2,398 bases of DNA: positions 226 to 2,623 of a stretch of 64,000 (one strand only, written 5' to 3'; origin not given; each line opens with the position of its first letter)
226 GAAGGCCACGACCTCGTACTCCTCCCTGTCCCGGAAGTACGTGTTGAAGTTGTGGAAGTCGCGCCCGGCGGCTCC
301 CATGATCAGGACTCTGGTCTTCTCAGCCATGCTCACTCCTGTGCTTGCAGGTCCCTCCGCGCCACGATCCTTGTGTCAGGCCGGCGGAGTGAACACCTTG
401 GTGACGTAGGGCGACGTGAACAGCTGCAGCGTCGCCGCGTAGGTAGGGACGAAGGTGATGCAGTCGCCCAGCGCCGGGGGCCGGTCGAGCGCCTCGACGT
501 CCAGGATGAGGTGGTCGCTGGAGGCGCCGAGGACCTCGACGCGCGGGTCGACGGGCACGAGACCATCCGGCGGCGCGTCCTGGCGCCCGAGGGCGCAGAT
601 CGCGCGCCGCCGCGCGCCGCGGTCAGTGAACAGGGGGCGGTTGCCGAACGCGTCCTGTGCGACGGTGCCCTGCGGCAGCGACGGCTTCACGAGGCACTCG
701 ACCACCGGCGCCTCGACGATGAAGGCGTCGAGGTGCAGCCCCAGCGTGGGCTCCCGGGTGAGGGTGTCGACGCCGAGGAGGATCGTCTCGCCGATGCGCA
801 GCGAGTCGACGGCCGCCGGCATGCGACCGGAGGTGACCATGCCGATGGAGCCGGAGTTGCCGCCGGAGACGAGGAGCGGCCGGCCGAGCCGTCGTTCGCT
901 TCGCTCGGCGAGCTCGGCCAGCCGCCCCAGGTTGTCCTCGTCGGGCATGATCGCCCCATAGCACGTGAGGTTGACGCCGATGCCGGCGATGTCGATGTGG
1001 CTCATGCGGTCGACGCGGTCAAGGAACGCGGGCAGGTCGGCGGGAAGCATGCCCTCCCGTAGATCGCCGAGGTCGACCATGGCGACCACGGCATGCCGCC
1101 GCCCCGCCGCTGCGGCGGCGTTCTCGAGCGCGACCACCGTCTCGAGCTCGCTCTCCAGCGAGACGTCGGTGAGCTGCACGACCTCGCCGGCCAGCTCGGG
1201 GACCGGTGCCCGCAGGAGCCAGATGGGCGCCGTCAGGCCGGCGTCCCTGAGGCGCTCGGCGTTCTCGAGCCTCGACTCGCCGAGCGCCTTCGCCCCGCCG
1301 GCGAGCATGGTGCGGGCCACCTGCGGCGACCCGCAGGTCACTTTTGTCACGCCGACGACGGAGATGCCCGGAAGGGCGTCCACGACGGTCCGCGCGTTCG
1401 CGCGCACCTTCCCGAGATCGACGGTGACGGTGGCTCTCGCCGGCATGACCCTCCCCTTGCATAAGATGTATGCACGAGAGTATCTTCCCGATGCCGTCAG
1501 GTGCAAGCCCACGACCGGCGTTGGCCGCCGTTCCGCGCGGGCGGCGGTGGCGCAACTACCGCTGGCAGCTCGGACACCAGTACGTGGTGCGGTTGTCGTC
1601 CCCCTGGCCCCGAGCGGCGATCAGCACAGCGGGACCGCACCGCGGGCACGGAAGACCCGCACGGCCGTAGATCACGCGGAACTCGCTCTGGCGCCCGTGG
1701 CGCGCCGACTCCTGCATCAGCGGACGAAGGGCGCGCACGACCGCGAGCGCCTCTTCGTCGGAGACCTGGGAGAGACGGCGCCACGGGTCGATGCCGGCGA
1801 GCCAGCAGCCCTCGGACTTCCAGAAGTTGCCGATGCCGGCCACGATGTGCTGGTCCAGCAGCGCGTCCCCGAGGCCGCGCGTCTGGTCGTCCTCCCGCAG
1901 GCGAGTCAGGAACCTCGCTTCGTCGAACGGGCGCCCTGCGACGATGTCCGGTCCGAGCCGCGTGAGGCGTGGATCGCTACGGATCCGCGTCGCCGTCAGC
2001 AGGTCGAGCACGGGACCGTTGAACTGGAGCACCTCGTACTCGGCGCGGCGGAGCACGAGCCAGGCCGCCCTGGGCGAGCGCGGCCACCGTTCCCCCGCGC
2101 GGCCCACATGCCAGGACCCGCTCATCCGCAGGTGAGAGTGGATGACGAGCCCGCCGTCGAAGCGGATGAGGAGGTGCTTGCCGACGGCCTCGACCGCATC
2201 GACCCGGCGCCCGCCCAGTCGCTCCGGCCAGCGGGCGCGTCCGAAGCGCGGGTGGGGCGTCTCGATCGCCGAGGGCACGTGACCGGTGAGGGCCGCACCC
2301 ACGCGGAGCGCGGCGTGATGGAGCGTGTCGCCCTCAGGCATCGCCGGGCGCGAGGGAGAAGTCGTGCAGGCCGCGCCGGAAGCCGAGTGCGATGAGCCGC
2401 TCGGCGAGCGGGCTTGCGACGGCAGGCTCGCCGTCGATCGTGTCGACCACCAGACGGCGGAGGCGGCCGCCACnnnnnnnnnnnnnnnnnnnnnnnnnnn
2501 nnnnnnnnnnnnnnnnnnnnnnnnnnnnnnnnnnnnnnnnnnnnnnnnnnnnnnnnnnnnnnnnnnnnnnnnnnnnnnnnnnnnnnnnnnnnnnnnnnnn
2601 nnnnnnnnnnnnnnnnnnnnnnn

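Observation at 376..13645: Complete clostridial-type ornithine oxidative degradation gene set in a high-GC genome, interrupted by an lhr-nei DNA-repair pair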

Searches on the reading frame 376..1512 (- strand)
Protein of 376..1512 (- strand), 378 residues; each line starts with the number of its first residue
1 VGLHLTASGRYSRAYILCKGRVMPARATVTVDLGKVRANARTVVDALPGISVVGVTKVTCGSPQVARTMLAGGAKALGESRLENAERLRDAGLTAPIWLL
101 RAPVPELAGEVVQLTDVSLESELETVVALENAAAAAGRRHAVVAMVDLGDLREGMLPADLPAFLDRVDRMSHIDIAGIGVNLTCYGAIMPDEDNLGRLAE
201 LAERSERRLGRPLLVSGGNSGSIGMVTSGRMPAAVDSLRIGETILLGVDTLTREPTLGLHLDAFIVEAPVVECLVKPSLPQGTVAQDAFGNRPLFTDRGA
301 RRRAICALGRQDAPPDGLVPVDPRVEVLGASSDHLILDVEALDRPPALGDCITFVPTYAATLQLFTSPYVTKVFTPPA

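Call 3: search_protein_families(library=pfam, proteins=[window:376-1512:-])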
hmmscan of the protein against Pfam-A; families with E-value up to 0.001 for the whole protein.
window:376-1512:- (378 aa): 1 family
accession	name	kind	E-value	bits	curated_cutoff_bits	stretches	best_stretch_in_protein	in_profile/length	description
PF01168.26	Ala_racemase_N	-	8.4e-27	94.7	24.1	1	31-243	1-214/220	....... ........, N-terminal domain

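Call 4: search_protein_families(library=ncbifam, proteins=[window:376-1512:-])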
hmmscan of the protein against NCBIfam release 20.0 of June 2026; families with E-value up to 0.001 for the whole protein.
window:376-1512:- (378 aa): 2 families
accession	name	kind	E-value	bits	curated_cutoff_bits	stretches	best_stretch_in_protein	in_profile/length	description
NF040742.1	racem_Orr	exception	7.5e-108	360.7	480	1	28-373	3-350/351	ornithine racemase Orr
TIGR00492.1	alr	equivalog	2.3e-08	33.3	168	1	27-179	3-160/369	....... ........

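Call 35: search_solved_structures(query=window:376-1446:-, max_evalue=0.01, show_alignments=2)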
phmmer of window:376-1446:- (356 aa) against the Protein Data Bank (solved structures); distinct sequences matched with E-value up to 0.01: 16.
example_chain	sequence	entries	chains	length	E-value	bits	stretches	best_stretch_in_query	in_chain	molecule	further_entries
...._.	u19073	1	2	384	1.5e-08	37.5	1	5-147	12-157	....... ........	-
8ahw_A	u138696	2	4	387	1.5e-08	37.5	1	5-147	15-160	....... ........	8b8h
6scz_A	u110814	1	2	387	1.5e-08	37.5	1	5-147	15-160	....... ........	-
4wr3_A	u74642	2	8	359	0.0001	24.9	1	5-151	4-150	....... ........, biosynthetic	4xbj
3b8t_A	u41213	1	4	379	0.00011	24.9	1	5-151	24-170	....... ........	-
3b8u_A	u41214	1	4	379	0.00011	24.9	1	5-151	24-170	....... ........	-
2rjg_A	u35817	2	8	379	0.00011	24.8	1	5-151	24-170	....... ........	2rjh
3b8v_A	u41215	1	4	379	0.00011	24.8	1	5-151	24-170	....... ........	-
3b8w_A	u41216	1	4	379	0.00011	24.8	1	5-151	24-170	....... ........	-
1vfh_A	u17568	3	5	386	0.00014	24.5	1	2-142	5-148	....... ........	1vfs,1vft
13ld_A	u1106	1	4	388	0.0018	20.8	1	9-87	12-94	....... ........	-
1xqk_A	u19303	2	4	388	0.0019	20.7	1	9-87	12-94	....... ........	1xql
1epv_A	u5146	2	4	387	0.0019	20.7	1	9-87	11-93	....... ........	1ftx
1bd0_A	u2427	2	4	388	0.0019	20.7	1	9-87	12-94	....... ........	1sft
1l6f_A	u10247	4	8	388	0.0019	20.7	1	9-87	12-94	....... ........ | PROTEIN (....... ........)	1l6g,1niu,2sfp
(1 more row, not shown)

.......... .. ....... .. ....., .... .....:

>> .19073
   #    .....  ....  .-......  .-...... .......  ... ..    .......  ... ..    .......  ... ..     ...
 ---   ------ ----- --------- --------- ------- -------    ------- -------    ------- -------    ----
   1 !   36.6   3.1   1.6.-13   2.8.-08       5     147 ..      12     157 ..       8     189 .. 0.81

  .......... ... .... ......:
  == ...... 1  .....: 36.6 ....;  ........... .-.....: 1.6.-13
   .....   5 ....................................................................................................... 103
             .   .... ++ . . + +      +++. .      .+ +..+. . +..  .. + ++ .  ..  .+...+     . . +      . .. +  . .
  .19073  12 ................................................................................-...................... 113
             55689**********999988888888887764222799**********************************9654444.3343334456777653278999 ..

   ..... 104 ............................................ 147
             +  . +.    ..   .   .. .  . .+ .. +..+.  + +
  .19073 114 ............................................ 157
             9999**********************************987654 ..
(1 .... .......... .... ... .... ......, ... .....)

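Call 71: find_encoding_contigs(protein=window:376-1446:-, flank=10000, max_places=3)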
Protein window:376-1446:- (356 aa): 8 contigs read that carry it; 3 places shown.
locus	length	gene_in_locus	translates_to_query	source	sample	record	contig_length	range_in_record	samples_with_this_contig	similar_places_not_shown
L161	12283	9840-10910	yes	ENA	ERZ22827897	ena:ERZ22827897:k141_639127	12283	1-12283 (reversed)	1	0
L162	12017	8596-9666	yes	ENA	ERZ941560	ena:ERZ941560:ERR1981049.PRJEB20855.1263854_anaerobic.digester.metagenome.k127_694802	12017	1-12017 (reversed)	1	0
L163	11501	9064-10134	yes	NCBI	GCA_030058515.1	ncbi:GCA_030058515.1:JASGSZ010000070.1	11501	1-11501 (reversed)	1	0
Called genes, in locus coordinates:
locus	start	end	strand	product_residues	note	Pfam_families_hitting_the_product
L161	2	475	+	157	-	?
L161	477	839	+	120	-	PF16552:OAM_alpha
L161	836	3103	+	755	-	PF09043:Lys-AminoMut_A, PF16554:OAM_dimer, PF02310:B12-binding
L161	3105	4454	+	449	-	PF13941:MutL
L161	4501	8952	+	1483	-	PF00270:DEAD, PF04851:ResIII (faint), PF00271:Helicase_C, PF19306:WHD_Lhr, PF08494:DEAD_assoc, PF23236:WHD_2nd_Lhr, PF23235:WHD_3rd_Lhr, PF23234:WHD_4th_Lhr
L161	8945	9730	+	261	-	PF01149:Fapy_DNA_glyco, PF06831:H2TH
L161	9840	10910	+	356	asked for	PF01168:Ala_racemase_N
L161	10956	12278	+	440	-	-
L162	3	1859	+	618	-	?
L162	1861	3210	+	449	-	PF13941:MutL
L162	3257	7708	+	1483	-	PF00270:DEAD, PF04851:ResIII (faint), PF00271:Helicase_C, PF19306:WHD_Lhr, PF08494:DEAD_assoc, PF23236:WHD_2nd_Lhr, PF23235:WHD_3rd_Lhr, PF23234:WHD_4th_Lhr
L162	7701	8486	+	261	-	PF01149:Fapy_DNA_glyco, PF06831:H2TH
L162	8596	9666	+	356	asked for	PF01168:Ala_racemase_N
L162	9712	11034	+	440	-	-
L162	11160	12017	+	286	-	?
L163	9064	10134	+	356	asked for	PF01168:Ala_racemase_N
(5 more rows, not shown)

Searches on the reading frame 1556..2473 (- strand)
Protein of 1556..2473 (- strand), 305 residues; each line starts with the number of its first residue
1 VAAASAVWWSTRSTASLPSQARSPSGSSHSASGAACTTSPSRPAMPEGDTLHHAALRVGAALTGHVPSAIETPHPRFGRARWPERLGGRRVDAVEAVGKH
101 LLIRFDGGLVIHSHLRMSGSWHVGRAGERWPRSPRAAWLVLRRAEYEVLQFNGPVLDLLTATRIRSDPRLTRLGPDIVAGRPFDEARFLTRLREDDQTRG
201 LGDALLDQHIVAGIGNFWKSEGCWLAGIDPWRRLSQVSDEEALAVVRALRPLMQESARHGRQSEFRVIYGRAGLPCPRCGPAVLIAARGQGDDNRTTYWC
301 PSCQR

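Call 3: search_protein_families(library=pfam, proteins=[window:1556-2473:-])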
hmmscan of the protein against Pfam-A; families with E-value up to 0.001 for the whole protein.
window:1556-2473:- (305 aa): 2 families
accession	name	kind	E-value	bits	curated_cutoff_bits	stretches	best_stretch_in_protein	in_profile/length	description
PF06831.19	H2TH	-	1.1e-12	48.1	34.7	1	181-262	8-87/93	Formamidopyrimidine-DNA glycosylase H2TH domain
PF01149.29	Fapy_DNA_glyco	-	1.1e-11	45.8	25.5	1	45-151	1-108/117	Formamidopyrimidine-DNA glycosylase N-terminal domain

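Call 4: search_protein_families(library=ncbifam, proteins=[window:1556-2473:-])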
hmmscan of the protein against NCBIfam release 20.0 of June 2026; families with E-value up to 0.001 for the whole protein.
window:1556-2473:- (305 aa): 7 families
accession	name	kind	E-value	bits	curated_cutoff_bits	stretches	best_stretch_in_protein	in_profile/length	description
NF040775.1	endonuc_Nei2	equivalog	7.9e-42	143.4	400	1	45-305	1-252/252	endonuclease VIII Nei2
NF007763.0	PRK10445.1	equivalog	4.4e-32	111.5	252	1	45-305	1-263/263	endonuclease VIII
NF002211.1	PRK01103.1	equivalog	1.7e-29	103.2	212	1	79-305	38-274/274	bifunctional DNA-formamidopyrimidine glycosylase/DNA-(apurinic or apyrimidinic site) lyase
TIGR00577.1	fpg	equivalog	2.7e-24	85.9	203.3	1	84-304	45-276/276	DNA-formamidopyrimidine glycosylase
NF011386.0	PRK14811.1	equivalog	8.9e-23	80.9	414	1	56-305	12-263/269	DNA-formamidopyrimidine glycosylase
NF010551.0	PRK13945.1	equivalog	3.1e-13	49.8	348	1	170-305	139-282/282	DNA-formamidopyrimidine glycosylase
NF011385.0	PRK14810.1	equivalog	1.5e-11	44.3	423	1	84-305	44-272/272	DNA-formamidopyrimidine glycosylase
